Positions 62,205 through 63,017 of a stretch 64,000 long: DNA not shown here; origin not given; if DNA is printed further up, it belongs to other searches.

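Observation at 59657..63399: Non-canonical mercury-resistance-like locus: merA and an ArsR-type regulator with three unusual Cys-motif membrane proteins instead of merT/merP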

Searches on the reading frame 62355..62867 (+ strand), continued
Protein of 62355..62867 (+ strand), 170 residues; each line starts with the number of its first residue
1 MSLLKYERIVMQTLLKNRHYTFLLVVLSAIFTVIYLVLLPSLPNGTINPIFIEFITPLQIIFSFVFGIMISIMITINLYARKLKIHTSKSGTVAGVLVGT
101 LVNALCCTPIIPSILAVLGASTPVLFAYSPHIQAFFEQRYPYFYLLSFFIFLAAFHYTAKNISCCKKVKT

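Call 53: find_encoding_contigs(protein=P0065, flank=6000, max_places=4)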
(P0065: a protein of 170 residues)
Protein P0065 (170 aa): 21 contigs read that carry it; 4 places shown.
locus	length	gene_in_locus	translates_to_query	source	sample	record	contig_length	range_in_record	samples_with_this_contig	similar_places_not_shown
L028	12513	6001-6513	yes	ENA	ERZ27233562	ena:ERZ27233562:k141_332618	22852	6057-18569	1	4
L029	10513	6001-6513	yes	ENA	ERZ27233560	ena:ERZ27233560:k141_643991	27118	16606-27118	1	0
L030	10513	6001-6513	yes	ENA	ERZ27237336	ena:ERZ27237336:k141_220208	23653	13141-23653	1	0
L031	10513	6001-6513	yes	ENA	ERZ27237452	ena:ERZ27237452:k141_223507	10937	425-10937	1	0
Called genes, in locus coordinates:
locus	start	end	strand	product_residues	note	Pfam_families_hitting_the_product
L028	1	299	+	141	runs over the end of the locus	PF03551:PadR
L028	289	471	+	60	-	PF04945:YHS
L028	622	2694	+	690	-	PF04945:YHS, PF00122:E1-E2_ATPase, PF00702:Hydrolase, PF08282:Hydrolase_3 (faint)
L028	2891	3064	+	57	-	PF09360:zf-CDGSH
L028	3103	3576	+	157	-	PF03551:PadR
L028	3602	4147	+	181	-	PF13489:Methyltransf_23, PF01209:Ubie_methyltran (weak), PF05175:MTS, PF08241:Methyltransf_11, PF08242:Methyltransf_12, PF13649:Methyltransf_25, PF13847:Methyltransf_31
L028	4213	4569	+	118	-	PF01022:HTH_5 (weak)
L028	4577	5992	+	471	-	PF01134:GIDA (faint), PF07992:Pyr_redox_2, PF13738:Pyr_redox_3, PF00070:Pyr_redox, PF02852:Pyr_redox_dim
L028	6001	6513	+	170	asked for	-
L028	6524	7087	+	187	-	PF00578:AhpC-TSA (weak), PF08534:Redoxin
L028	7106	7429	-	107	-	-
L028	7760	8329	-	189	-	PF13302:Acetyltransf_3 (weak), PF13508:Acetyltransf_7 (faint), PF00583:Acetyltransf_1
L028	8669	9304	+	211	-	-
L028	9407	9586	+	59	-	PF06348:DUF1059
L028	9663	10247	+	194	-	PF06168:DUF981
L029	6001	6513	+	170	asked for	-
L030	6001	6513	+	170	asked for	-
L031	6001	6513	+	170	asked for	-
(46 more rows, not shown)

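Call 54: find_encoding_contigs(protein=P0068, flank=5000, max_places=2)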
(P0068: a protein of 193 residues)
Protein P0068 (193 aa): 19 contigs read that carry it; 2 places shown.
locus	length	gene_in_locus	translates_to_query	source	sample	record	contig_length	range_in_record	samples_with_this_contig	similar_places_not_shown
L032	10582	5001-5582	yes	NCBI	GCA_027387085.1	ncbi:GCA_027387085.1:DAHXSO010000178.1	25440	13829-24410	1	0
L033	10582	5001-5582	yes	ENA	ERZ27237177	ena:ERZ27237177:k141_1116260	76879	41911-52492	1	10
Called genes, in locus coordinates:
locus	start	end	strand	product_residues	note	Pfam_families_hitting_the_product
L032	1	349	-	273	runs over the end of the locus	PF09754:PAC2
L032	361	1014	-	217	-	PF09754:PAC2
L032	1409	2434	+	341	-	PF04982:TM_HPP (weak), PF00085:Thioredoxin, PF13098:Thioredoxin_2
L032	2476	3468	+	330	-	PF00890:FAD_binding_2 (faint), PF01134:GIDA (faint), PF07992:Pyr_redox_2, PF13738:Pyr_redox_3, PF00070:Pyr_redox (weak)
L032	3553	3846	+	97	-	-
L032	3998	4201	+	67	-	PF12171:zf-C2H2_jaz (faint)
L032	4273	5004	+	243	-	PF00578:AhpC-TSA, PF08534:Redoxin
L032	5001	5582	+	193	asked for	-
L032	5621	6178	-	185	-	PF04636:PA26, PF02627:CMD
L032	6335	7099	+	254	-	-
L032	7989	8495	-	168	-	-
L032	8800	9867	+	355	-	PF06849:DUF1246, PF02655:ATP-grasp_3 (faint), PF06973:DUF1297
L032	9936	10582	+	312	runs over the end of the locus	PF00005:ABC_tran, PF13304:AAA_21 (weak)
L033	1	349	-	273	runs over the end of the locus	PF09754:PAC2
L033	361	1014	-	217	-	PF09754:PAC2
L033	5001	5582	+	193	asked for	-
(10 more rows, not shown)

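Call 55: find_encoding_contigs(protein=P0078, flank=5000, max_places=2)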
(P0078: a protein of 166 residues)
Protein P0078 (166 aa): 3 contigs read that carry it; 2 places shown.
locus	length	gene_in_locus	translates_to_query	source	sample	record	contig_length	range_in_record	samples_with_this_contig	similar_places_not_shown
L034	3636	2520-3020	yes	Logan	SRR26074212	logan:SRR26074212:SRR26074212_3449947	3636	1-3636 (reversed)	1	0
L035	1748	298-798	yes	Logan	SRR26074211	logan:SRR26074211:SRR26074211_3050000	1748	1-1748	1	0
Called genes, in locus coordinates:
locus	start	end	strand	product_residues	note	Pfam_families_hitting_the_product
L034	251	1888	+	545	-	PF00403:HMA (weak), PF01134:GIDA, PF07992:Pyr_redox_2, PF12831:FAD_oxidored (weak), PF13738:Pyr_redox_3, PF00070:Pyr_redox, PF02852:Pyr_redox_dim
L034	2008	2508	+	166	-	PF00578:AhpC-TSA, PF08534:Redoxin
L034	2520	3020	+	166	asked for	-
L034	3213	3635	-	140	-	?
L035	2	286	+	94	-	?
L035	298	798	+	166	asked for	-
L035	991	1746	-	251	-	?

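Call 56: find_encoding_contigs(protein=P0103, flank=5000, max_places=2)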
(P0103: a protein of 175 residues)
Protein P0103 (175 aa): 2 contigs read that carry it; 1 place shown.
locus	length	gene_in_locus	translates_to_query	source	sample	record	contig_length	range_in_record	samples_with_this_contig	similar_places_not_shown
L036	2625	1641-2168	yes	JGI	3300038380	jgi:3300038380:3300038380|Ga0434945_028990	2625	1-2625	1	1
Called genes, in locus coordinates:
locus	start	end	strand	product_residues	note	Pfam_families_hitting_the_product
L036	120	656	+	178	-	-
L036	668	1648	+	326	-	PF11303:DUF3105, PF00578:AhpC-TSA (weak), PF08534:Redoxin (weak)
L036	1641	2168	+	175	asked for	-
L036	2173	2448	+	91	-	-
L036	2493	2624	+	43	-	?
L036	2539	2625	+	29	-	?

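Call 57: find_encoding_contigs(protein=P0181, flank=5000, max_places=2)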
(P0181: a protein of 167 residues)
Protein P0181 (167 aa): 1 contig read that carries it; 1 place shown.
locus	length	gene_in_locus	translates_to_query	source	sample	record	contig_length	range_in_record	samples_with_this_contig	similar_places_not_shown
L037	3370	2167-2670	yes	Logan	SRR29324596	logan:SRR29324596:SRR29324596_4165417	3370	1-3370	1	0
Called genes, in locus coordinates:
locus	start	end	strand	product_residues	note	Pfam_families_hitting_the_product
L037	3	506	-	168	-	?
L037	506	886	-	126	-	PF03965:Penicillinase_R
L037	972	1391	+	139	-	-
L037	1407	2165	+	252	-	PF06053:DUF929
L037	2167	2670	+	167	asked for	-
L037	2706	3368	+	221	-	?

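Call 62: find_related_loci(query=A3, collection=genome_contigs, flank=6000)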
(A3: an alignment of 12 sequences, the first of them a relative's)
Query A3 (207 aa) in genome_contigs; peptide patterns used: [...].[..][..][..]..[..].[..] (x = any residue, [..] = any of these).
83 stretches matched a pattern; 60 encode a relative of the query (tblastn E <= 1e-3); 60 distinct loci.
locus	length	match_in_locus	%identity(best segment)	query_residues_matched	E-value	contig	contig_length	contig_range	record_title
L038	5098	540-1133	44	6-201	1e-48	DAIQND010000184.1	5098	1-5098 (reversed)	MAG TPA_asm: Solirubrobacteraceae bacterium isolate CTOTU3125 NODE_2718_length_5098_cov_2.436447, whole genome shotgun s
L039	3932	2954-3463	43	36-204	3e-41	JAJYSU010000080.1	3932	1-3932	MAG: Actinomycetes bacterium isolate DX1.bin64 NODE_35984_length_3932_cov_1.739816, whole genome shotgun sequence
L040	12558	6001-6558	42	14-199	5e-40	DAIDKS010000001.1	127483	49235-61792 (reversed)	MAG TPA_asm: Acidimicrobiaceae bacterium isolate clean7 k141_480265, whole genome shotgun sequence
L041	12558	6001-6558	42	14-199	5e-40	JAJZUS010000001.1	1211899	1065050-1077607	MAG: Actinomycetes bacterium isolate SKS4.bin45 NODE_2_length_1211899_cov_73.090535, whole genome shotgun sequence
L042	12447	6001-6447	46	54-201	2e-39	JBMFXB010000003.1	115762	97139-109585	MAG: Candidatus Dormibacteria bacterium isolate KM4364-33 NODE_22_length_115762_cov_7.072753, whole genome shotgun seque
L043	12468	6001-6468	44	48-201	5e-39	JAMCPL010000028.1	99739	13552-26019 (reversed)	MAG: Actinomycetota bacterium isolate FK_Sedi_A_Bin.79 NODE_291_length_99739_cov_59.1176, whole genome shotgun sequence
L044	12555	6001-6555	39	18-201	5e-38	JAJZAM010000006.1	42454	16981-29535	MAG: Actinomycetes bacterium isolate FK5.bin99 NODE_896_length_42454_cov_2.384317, whole genome shotgun sequence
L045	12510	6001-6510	42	34-201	1e-37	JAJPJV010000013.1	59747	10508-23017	MAG: Actinomycetota bacterium isolate Centralia_MAG_56 k107_21228592, whole genome shotgun sequence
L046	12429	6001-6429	48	59-200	9e-38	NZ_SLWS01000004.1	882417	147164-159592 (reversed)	Actinocrispum wychmicini strain DSM 45934 Ga0310477_104, whole genome shotgun sequence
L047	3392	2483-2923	45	59-204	3e-37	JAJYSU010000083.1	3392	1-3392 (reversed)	MAG: Actinomycetes bacterium isolate DX1.bin64 NODE_44175_length_3392_cov_2.484227, whole genome shotgun sequence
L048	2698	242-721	42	43-201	5e-36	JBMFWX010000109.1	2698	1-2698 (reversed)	MAG: Acidimicrobiales bacterium isolate KM4364-29 NODE_14236_length_2698_cov_18.935679, whole genome shotgun sequence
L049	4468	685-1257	38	13-202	6e-36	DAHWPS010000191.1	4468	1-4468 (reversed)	MAG TPA_asm: Acidimicrobiaceae bacterium isolate clean1438 k141_816910, whole genome shotgun sequence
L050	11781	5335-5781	44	55-201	1e-35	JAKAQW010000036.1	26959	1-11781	MAG: Actinomycetes bacterium isolate YF2.bin99 NODE_1498_length_26959_cov_4.682171, whole genome shotgun sequence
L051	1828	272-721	41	54-201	2e-35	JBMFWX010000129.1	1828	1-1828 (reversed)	MAG: Acidimicrobiales bacterium isolate KM4364-29 NODE_23709_length_1828_cov_18.742809, whole genome shotgun sequence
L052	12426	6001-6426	45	59-198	2e-35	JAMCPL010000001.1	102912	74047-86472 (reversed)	MAG: Actinomycetota bacterium isolate FK_Sedi_A_Bin.79 NODE_260_length_102912_cov_71.7774, whole genome shotgun sequence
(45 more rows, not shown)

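Call 68: list_cluster_members(proteins=[P0088, P0059, P0065, P0068, P0078, P0061, P0079, P0091, P0111, P0125])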
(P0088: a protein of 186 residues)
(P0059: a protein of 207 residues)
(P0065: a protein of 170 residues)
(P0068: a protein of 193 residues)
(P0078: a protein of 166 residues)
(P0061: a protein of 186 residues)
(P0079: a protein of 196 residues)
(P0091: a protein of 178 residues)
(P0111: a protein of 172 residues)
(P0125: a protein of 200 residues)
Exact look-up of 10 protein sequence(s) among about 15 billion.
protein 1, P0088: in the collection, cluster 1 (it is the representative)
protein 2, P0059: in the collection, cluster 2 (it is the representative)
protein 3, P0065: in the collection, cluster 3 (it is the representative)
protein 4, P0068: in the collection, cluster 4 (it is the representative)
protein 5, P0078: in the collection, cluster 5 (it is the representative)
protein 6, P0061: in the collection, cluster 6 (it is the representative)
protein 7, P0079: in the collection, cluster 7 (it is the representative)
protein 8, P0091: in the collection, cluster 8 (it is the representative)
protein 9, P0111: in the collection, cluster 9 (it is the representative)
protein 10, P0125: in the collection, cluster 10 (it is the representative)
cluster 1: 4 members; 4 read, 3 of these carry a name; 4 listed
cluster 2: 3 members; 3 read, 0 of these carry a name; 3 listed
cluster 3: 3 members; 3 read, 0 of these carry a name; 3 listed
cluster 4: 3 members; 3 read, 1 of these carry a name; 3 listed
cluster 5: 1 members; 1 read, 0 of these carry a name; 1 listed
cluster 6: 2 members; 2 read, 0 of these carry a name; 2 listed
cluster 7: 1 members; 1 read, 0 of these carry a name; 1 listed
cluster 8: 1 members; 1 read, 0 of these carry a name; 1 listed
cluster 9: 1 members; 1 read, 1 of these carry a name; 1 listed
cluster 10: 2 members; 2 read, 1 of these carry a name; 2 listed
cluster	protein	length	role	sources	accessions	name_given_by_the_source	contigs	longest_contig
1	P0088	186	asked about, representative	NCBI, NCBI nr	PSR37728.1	MAG: hypothetical protein C7B44_02355 [Sulfobacillus thermosulfidooxidans]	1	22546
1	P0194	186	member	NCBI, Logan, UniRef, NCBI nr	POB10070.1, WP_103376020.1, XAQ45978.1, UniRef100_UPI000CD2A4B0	hypothetical protein [Sulfobacillus sp. hq2] | hypothetical protein n=1 Tax=Sulfobacillus TaxID=28033 RepID=UPI000CD2A4B0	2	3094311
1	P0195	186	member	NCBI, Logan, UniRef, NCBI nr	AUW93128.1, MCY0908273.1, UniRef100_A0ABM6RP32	MAG: hypothetical protein OWR62_07795 [Sulfobacillus thermotolerans] | Permease n=1 Tax=Sulfobacillus thermotolerans TaxID=338644 RepID=A0ABM6RP32_9FIRM | hypothetical protein BXT84_03470 [Sulfobacillus thermotolerans]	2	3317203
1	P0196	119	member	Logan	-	-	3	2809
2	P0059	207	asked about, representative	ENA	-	-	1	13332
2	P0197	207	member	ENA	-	-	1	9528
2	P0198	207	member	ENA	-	-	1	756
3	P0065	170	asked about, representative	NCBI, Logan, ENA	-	-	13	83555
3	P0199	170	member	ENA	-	-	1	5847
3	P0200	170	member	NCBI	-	-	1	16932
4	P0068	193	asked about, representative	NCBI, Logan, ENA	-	-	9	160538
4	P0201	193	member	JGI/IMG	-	hypothetical protein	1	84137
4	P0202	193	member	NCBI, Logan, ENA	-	-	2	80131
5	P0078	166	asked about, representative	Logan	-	-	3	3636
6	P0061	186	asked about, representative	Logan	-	-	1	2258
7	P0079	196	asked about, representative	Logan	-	-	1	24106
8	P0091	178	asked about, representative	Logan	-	-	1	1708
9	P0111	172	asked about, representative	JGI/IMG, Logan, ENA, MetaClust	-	\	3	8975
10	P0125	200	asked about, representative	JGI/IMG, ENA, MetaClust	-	hypothetical protein | \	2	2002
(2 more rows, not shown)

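Call 78: predict_structure(alignment_id=A2)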
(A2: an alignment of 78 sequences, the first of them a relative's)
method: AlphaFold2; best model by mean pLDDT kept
length: 170 residues; sequences in the alignment: 78
mean_pLDDT: 85.1   pTM: 0.75
mean pLDDT of the five models: 85.1, 84.9, 84.3, 84.1, 83.1
residues with pLDDT >= 90: 85; 70-90: 52; 50-70: 33; < 50: 0
segments of 3 or more residues with pLDDT < 50: none
pLDDT, mean of each block of 10 residues (from residue 1): 90 96 97 92 85 92 95 93 79 69 62 68 78 88 92 92 78
secondary structure, 60 per line:
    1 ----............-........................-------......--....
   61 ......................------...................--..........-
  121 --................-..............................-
elements in order: H5-16 H18-41 H49-54 H57-82 H89-107 H110-119 H123-138 H140-169
